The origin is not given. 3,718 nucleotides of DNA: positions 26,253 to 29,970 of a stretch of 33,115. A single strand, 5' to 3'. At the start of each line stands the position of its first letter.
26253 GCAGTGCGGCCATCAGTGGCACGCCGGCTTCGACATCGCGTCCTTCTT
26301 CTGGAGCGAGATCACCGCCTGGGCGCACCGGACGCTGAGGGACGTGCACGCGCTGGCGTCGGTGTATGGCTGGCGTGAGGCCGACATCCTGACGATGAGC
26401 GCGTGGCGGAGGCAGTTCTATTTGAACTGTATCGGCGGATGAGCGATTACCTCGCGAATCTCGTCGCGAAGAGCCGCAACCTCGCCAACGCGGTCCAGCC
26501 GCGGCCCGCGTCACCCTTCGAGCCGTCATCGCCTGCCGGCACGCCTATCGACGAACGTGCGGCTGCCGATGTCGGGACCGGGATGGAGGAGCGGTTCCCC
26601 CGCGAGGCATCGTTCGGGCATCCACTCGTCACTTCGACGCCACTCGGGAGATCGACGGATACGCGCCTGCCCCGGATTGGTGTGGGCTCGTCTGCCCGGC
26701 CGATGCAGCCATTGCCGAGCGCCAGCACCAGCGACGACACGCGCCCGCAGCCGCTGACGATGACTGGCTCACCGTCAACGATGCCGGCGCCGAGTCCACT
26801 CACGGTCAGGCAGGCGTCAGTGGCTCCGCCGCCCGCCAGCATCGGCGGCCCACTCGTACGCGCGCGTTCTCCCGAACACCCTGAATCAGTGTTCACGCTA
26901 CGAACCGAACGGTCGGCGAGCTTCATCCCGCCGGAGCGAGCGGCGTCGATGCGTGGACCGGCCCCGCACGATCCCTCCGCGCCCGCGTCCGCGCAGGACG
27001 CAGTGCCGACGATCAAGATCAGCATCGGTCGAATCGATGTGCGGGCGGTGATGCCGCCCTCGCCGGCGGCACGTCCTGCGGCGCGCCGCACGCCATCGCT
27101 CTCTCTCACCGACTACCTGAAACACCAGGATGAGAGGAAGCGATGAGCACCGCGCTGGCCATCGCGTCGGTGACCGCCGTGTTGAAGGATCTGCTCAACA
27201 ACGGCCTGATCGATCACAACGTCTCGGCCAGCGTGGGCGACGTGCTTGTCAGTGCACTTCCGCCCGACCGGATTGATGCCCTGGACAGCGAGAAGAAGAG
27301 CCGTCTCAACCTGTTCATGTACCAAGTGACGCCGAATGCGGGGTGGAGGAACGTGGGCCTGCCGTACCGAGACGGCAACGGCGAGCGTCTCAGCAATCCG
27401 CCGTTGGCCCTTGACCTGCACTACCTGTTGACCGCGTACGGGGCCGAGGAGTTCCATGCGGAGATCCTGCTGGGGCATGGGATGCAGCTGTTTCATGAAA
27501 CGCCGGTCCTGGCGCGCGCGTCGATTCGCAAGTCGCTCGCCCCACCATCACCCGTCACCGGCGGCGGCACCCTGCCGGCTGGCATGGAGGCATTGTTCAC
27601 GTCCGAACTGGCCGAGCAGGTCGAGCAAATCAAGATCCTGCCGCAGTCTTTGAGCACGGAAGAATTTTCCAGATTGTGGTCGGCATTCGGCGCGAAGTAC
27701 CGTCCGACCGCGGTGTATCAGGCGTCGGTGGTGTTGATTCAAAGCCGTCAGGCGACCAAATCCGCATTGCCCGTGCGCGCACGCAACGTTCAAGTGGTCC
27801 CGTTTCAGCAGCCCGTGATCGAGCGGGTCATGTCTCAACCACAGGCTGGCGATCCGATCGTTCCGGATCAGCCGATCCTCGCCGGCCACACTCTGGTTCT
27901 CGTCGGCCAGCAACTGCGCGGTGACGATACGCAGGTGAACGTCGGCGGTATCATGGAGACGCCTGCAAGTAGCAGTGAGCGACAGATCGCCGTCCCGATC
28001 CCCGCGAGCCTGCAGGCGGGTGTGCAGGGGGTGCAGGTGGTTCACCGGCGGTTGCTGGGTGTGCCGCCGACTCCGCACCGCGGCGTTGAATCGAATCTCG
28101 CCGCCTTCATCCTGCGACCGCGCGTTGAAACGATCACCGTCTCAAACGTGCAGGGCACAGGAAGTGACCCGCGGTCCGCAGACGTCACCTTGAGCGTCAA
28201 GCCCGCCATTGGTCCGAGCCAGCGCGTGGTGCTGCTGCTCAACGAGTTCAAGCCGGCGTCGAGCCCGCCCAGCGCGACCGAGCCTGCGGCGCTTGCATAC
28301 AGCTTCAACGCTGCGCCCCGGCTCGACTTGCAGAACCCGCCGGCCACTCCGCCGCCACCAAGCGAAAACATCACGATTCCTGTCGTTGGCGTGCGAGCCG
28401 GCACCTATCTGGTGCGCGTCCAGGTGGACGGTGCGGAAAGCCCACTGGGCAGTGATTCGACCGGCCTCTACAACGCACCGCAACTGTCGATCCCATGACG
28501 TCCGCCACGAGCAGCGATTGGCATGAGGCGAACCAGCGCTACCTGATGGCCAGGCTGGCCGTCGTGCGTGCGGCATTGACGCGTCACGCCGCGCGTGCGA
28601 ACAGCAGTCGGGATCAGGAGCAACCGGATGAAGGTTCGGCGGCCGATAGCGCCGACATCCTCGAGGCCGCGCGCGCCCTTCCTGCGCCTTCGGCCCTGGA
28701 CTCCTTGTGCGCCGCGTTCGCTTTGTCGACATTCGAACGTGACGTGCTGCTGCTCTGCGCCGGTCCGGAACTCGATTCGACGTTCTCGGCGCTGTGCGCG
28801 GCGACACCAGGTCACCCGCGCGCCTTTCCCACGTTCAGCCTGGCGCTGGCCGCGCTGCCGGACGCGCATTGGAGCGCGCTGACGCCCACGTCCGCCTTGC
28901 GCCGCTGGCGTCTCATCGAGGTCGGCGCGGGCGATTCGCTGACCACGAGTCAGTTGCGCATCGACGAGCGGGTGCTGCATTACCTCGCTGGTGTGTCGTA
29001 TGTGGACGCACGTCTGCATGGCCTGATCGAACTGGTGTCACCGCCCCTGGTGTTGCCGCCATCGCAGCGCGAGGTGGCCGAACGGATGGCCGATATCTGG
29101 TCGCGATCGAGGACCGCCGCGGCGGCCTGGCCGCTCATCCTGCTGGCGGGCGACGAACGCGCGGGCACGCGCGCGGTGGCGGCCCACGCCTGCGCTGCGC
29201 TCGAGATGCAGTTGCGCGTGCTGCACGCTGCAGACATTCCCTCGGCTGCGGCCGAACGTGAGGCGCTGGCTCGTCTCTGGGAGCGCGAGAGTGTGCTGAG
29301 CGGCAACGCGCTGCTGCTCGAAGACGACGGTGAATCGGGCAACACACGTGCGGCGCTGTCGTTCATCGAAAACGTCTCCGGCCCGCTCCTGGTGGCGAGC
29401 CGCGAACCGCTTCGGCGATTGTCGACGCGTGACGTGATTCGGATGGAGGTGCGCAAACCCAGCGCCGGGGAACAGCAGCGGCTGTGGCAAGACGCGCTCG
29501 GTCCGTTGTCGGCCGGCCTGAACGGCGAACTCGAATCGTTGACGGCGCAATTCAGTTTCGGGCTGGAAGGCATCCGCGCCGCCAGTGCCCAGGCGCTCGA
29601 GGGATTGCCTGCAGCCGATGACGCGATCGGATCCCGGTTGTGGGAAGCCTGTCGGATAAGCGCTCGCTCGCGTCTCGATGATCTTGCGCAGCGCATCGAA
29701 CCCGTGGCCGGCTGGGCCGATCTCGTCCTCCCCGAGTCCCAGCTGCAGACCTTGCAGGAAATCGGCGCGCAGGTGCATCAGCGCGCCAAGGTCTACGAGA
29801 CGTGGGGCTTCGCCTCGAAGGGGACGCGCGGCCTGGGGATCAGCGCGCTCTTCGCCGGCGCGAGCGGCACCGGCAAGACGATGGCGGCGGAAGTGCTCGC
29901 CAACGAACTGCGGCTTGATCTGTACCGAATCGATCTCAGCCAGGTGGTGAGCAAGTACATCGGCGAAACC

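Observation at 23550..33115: First half of an extracellular contractile injection system (eCIS, Afp/PVC-like) locus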

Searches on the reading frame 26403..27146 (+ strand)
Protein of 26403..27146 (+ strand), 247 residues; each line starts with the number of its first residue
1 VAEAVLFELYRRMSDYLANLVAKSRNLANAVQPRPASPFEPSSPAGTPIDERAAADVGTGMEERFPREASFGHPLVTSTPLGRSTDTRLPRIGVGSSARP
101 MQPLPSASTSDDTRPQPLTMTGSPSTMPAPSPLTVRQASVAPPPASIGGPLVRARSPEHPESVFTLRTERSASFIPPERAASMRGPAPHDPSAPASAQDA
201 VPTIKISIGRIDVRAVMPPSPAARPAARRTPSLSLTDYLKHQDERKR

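Call 3: search_protein_families(library=pfam, proteins=[window:26403-27146:+], max_evalue=0.01)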
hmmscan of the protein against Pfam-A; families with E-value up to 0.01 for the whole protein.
window:26403-27146:+ (247 aa): 0 families

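Call 28: search_protein_families(library=phrogs, proteins=[window:26403-27146:+], max_evalue=0.01)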
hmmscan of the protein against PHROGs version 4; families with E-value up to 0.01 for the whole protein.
window:26403-27146:+ (247 aa): 0 families

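Call 29: search_protein_families(library=ncbifam, proteins=[window:26403-27146:+], max_evalue=0.01)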
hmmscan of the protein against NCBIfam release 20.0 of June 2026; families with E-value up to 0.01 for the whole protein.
window:26403-27146:+ (247 aa): 0 families

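Call 98: search_protein_representatives(protein=window:26439-27146:+)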
Query: 235 residues. Proteins with E-value up to 0.001 (for the whole library): 425; up to 1e-10: 11; up to 1e-30: 3. The best 150 are listed.
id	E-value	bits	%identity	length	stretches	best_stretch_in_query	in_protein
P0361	4.5e-101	353.7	81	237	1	1-235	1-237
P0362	9.0e-56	205.6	55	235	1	1-235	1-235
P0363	8.7e-41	156.6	49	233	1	1-235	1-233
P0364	1.6e-24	103.4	49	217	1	1-235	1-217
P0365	4.3e-22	95.5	41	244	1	1-231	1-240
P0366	1.4e-19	87.3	42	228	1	1-234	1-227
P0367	6.1e-18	81.9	37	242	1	1-235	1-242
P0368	1.4e-15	74.2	37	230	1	1-229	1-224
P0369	3.4e-13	66.3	38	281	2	97-230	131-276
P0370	9.0e-13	65.0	36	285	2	176-231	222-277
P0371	5.2e-12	62.5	35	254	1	1-232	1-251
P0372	1.4e-10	57.8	32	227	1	1-235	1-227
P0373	1.9e-10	57.4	36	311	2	115-235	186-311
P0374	3.7e-10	56.4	59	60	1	185-235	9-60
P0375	4.8e-10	56.0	41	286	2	155-234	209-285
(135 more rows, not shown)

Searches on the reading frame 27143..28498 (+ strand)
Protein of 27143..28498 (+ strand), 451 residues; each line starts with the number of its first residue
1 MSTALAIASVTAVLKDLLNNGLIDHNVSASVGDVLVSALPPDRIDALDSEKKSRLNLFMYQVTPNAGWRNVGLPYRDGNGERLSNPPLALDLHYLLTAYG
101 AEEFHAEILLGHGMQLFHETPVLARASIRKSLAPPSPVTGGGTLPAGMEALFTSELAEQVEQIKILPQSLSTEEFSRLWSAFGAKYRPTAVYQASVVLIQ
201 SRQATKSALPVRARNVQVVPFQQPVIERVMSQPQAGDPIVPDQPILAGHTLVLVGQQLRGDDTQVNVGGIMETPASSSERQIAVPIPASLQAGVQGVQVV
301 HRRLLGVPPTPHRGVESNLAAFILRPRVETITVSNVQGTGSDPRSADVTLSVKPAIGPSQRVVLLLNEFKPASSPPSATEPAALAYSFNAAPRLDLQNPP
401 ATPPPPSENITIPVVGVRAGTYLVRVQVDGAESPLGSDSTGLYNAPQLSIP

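Call 3: search_protein_families(library=pfam, proteins=[window:27143-28498:+], max_evalue=0.01)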
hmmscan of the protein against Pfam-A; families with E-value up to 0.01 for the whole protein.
window:27143-28498:+ (451 aa): 1 family
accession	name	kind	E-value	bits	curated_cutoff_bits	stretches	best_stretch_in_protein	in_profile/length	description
PF14065.11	Pvc16_N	-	4.5e-52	176.8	27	1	10-212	2-179/180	Pvc16 N-terminal domain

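Call 22: search_solved_structures(query=window:27143-28498:+, max_evalue=0.01)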
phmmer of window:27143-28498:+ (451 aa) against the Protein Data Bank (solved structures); distinct sequences matched with E-value up to 0.01: 0.

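Call 28: search_protein_families(library=phrogs, proteins=[window:27143-28498:+], max_evalue=0.01)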
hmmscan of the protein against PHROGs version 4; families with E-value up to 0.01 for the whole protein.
window:27143-28498:+ (451 aa): 0 families

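Call 29: search_protein_families(library=ncbifam, proteins=[window:27143-28498:+], max_evalue=0.01)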
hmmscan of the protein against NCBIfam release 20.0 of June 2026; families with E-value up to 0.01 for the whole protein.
window:27143-28498:+ (451 aa): 0 families

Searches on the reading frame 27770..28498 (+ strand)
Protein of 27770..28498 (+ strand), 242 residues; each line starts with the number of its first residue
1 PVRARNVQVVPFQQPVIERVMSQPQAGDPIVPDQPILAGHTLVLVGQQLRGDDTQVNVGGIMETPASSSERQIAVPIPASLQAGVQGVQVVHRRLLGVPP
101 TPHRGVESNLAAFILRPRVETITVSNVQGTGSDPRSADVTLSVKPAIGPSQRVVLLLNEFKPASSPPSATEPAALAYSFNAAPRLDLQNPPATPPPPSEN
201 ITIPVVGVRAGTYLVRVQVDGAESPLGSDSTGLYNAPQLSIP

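Call 69: search_protein_families(library=pfam, proteins=[window:27770-28498:+], max_evalue=10)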
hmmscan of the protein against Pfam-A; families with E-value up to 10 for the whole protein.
window:27770-28498:+ (242 aa): 1 family
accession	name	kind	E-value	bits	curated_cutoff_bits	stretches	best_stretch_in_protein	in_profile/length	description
PF01833.30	TIG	-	0.0078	16.6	20.9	1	38-94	15-72/84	IPT/TIG domain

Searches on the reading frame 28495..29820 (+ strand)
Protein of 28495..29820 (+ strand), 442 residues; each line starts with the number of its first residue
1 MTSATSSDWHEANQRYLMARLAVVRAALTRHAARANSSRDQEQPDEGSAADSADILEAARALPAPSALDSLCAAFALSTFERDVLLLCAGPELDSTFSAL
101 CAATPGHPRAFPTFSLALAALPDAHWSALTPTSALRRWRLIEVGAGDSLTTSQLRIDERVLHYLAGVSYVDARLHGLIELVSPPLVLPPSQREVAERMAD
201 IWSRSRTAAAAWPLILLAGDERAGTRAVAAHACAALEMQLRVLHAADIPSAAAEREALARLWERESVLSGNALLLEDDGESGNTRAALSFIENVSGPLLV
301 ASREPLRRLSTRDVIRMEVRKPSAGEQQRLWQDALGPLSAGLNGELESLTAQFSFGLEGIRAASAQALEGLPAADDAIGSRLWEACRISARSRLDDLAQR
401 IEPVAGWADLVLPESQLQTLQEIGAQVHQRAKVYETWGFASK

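Call 69: search_protein_families(library=pfam, proteins=[window:28495-29820:+], max_evalue=10)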
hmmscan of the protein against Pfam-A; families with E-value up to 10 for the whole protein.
window:28495-29820:+ (442 aa): 1 family
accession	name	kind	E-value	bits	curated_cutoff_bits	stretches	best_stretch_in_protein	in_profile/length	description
PF22977.2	WHD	-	8.9e-19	68.4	27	1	22-175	72-218/221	Winged helix domain, variant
